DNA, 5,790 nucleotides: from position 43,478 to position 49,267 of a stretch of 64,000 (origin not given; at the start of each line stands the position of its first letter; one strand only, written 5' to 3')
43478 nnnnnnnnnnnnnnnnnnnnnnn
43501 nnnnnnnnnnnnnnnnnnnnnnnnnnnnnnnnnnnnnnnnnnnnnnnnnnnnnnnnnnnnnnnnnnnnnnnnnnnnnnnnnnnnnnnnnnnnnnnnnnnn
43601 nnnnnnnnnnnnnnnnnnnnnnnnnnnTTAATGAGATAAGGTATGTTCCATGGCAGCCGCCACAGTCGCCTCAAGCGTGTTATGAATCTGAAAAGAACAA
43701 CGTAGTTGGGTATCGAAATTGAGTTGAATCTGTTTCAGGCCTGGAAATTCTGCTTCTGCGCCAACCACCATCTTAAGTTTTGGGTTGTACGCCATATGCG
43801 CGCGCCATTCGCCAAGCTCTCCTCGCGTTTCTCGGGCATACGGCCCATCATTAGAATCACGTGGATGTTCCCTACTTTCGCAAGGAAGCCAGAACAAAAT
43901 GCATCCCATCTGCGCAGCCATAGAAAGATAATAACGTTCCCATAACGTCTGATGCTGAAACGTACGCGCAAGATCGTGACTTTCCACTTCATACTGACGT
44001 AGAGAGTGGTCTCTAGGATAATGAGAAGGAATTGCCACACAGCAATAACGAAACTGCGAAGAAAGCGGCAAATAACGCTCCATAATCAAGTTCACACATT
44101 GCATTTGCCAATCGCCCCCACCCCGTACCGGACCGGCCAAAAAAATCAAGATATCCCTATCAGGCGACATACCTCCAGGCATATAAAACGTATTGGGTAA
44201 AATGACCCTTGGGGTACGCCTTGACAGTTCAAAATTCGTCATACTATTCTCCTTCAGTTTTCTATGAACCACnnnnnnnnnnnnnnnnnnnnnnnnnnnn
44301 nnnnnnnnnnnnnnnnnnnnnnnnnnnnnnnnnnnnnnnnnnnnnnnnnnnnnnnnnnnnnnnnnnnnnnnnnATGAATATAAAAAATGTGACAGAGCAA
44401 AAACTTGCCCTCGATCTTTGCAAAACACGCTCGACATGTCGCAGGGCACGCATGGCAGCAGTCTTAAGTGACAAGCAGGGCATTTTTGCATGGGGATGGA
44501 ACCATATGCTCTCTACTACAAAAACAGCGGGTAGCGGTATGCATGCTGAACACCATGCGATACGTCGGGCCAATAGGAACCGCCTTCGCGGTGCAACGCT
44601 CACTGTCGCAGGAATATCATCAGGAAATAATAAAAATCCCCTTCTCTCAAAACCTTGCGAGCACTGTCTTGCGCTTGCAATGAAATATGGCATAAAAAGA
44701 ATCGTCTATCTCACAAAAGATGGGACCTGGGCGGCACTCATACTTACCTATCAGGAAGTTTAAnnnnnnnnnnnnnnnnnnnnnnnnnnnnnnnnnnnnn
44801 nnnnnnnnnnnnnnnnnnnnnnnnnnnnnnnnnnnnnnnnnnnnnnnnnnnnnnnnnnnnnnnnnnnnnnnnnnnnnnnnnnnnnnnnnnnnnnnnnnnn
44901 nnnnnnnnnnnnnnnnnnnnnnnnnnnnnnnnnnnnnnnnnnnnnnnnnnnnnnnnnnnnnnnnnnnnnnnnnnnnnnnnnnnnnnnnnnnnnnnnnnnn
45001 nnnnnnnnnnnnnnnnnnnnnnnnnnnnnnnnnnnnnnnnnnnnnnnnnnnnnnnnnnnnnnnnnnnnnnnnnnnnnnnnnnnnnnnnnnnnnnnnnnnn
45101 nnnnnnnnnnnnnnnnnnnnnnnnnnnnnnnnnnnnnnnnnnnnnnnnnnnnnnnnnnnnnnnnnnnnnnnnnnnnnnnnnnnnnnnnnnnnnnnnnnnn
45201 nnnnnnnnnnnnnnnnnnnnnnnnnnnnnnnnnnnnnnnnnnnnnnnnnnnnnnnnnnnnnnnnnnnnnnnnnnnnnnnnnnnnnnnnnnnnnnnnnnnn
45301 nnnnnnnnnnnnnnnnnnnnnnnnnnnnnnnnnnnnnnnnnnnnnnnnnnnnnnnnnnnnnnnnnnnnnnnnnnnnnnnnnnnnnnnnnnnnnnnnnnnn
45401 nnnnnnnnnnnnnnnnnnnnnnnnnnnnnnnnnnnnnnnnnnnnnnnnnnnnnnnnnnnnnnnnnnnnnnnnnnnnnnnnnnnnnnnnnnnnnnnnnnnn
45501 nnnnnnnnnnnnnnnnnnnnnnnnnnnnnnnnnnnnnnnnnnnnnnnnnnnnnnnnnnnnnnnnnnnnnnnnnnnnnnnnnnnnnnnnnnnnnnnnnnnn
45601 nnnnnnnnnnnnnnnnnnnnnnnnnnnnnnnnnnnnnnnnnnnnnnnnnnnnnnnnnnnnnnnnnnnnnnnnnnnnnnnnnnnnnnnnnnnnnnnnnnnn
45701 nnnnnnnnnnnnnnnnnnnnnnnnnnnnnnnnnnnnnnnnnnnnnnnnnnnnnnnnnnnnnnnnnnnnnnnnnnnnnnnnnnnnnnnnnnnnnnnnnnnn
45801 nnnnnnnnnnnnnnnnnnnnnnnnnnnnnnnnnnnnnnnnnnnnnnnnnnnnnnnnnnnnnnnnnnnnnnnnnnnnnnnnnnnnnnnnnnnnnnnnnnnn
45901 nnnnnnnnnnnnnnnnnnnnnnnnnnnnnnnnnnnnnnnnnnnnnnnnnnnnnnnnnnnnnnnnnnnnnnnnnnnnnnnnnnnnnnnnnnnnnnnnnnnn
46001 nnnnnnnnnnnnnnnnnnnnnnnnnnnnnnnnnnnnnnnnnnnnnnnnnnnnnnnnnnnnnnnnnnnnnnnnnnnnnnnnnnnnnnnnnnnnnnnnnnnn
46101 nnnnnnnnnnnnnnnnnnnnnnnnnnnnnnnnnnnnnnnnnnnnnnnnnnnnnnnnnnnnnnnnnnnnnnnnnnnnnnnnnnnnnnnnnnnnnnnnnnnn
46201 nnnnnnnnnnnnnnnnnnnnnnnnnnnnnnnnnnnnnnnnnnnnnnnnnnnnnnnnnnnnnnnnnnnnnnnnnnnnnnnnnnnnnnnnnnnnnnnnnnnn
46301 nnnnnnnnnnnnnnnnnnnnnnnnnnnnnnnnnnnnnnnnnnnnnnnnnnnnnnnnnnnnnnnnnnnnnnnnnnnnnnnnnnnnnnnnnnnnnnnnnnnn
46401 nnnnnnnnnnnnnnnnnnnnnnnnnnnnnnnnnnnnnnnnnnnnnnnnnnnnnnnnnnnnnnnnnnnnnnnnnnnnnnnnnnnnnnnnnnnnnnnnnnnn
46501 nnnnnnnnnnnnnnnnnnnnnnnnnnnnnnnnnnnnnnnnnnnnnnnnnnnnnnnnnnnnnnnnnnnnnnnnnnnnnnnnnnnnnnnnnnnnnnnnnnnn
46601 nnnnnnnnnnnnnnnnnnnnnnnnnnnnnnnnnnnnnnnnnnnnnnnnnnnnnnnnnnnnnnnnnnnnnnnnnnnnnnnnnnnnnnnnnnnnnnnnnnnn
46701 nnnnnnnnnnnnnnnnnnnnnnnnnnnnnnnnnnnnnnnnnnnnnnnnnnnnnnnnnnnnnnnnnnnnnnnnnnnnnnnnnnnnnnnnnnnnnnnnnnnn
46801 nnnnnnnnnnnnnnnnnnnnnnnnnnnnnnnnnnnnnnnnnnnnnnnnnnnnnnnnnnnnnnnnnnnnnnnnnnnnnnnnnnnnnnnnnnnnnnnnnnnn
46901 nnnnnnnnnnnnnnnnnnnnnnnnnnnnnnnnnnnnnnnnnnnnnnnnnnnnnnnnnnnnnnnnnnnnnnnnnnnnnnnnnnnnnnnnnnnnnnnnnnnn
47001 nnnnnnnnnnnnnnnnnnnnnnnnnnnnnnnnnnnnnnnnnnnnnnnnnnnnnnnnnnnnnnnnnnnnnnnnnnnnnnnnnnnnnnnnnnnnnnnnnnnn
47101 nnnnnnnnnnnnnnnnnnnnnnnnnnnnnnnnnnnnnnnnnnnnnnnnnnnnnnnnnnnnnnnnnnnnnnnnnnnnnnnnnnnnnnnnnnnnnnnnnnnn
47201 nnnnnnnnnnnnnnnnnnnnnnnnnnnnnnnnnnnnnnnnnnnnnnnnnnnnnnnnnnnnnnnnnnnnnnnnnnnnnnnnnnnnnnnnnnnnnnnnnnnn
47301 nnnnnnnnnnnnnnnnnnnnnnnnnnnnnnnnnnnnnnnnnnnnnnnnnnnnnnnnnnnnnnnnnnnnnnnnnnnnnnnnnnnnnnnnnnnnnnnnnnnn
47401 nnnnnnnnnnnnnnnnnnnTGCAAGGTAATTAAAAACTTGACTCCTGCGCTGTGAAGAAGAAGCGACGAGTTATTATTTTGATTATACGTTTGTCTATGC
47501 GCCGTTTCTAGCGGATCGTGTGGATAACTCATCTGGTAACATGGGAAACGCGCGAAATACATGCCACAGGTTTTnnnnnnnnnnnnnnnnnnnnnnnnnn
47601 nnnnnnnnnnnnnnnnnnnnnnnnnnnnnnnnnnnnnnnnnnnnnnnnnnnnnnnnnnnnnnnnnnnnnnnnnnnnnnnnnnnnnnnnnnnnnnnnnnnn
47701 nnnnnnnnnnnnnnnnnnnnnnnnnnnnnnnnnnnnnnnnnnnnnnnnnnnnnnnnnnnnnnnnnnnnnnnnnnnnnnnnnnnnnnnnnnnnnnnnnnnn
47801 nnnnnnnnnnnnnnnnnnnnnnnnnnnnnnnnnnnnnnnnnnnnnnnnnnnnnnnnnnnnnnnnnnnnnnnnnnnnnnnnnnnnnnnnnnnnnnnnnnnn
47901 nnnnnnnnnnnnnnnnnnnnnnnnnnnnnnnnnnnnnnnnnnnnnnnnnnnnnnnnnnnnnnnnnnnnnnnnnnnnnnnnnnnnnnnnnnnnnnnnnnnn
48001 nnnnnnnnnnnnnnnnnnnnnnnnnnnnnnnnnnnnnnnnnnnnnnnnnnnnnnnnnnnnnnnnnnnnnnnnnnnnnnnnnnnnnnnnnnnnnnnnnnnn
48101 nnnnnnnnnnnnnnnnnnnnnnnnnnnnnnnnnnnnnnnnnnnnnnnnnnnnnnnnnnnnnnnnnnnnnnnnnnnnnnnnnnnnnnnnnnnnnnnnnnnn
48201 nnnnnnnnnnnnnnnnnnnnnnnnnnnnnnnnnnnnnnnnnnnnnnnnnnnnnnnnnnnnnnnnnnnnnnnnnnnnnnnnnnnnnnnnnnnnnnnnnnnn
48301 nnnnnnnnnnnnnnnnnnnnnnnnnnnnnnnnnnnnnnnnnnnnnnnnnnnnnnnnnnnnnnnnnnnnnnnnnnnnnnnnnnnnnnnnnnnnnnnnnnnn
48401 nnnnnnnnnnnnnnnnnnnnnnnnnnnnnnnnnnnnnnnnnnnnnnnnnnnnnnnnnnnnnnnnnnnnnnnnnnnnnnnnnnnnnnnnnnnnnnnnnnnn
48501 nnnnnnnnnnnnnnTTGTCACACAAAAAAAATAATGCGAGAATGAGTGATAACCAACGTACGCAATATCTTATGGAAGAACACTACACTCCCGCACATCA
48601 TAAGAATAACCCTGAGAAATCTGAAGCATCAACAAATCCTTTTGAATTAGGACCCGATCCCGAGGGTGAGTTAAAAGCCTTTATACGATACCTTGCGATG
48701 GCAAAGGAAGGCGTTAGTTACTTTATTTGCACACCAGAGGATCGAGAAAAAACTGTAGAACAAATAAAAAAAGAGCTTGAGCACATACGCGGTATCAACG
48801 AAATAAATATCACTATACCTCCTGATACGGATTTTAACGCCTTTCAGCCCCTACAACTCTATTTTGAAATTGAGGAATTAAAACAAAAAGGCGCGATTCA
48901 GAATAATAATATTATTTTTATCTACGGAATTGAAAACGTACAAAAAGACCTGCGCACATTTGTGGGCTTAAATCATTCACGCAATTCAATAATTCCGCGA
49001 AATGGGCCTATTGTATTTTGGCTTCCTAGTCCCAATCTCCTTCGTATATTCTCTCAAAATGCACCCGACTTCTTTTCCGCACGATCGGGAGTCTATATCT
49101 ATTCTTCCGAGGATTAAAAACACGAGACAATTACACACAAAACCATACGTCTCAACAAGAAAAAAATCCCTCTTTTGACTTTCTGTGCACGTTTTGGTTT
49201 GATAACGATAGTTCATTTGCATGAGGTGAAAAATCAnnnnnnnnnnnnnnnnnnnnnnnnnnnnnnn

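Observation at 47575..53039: Cluster of nucleotide-centric genes of unclear joint function (HD, PRTase-like, SLOG, YerC, tautomerase-like, LOG)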

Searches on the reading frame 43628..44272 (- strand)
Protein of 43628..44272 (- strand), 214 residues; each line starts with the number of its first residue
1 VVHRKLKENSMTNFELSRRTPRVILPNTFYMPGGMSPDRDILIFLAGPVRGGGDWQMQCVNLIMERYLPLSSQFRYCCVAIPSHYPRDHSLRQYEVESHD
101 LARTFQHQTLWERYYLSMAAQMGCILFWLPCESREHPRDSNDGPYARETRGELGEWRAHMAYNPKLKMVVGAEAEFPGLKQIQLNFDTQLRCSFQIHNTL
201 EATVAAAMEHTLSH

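Call 3: search_protein_families(library=pfam, proteins=[window:43628-44272:-], max_evalue=0.01)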
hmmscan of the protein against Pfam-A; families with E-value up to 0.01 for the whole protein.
window:43628-44272:- (214 aa): 0 families

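Call 4: search_protein_families(library=ncbifam, proteins=[window:43628-44272:-], max_evalue=0.01)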
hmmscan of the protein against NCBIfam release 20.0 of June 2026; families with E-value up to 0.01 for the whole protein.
window:43628-44272:- (214 aa): 0 families

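Call 5: search_protein_families(library=padloc, proteins=[window:43628-44272:-], max_evalue=0.01)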
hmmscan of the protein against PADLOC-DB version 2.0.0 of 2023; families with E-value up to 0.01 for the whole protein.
window:43628-44272:- (214 aa): 0 families

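Call 14: search_protein_families(library=pfam, proteins=[window:43628-44272:-], max_evalue=10)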
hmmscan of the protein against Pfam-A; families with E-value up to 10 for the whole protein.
window:43628-44272:- (214 aa): 1 family
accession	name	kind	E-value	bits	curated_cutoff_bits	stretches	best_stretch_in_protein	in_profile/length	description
PF05116.19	S6PP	-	0.23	11.5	20.3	1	154-213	82-141/247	Sucrose-6F-phosphate phosphohydrolase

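Call 99: search_solved_structures(query=window:43628-44242:-, max_evalue=1)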
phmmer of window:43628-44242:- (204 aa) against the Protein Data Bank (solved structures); distinct sequences matched with E-value up to 1: 0.

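Call 101: search_protein_families(library=phrogs, proteins=[window:43628-44242:-], max_evalue=0.01)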
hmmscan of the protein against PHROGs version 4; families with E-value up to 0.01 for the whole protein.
window:43628-44242:- (204 aa): 0 families
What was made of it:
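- Checked: The "DRTase-like" ORF at 43628-44272 has no Pfam, PDB or PHROG hit (calls 3, 14, 99, 101).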

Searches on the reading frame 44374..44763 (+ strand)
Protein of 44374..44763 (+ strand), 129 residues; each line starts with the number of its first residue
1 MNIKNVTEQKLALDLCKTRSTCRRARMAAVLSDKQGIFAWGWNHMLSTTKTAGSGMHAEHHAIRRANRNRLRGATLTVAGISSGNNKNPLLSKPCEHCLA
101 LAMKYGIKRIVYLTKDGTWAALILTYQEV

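Call 41: search_protein_families(library=pfam, proteins=[window:44374-44763:+], max_evalue=1)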
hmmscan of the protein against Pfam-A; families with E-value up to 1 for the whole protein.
window:44374-44763:+ (129 aa): 2 families
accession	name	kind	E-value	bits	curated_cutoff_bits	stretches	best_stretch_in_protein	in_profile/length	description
PF00383.29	dCMP_cyt_deam_1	-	1.8e-12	47.5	25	1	10-113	9-101/102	Cytidine and deoxycytidylate deaminase zinc-binding region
PF14437.12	MafB19-deam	-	3.4e-07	30.7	27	1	11-116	9-103/142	MafB19-like deaminase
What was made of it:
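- Checked: The ORF at 44374-44763 is a dCMP/cytidine-deaminase-fold protein (call 41).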

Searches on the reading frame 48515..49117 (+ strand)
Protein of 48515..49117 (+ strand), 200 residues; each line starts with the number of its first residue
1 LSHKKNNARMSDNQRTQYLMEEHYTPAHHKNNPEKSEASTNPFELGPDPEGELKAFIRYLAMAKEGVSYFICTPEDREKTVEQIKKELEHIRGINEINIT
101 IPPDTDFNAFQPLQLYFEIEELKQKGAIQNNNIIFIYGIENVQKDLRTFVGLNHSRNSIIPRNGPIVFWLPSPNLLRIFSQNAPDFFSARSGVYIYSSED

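Call 3: search_protein_families(library=pfam, proteins=[window:48515-49117:+], max_evalue=0.01)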
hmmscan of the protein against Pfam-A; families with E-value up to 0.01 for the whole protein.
window:48515-49117:+ (200 aa): 0 families

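Call 4: search_protein_families(library=ncbifam, proteins=[window:48515-49117:+], max_evalue=0.01)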
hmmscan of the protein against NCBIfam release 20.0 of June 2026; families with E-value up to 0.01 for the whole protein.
window:48515-49117:+ (200 aa): 0 families

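Call 5: search_protein_families(library=padloc, proteins=[window:48515-49117:+], max_evalue=0.01)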
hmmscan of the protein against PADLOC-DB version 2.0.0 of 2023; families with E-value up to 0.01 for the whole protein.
window:48515-49117:+ (200 aa): 0 families

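Call 14: search_protein_families(library=pfam, proteins=[window:48515-49117:+], max_evalue=10)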
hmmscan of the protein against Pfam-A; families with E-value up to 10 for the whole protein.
window:48515-49117:+ (200 aa): 0 families

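Call 90: search_protein_families(library=pfam, proteins=[window:48515-49117:+], max_evalue=0.01)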
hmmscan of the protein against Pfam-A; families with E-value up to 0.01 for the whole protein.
window:48515-49117:+ (200 aa): 0 families

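Call 101: search_protein_families(library=phrogs, proteins=[window:48515-49117:+], max_evalue=0.01)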
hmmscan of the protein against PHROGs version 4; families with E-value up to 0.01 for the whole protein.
window:48515-49117:+ (200 aa): 0 families
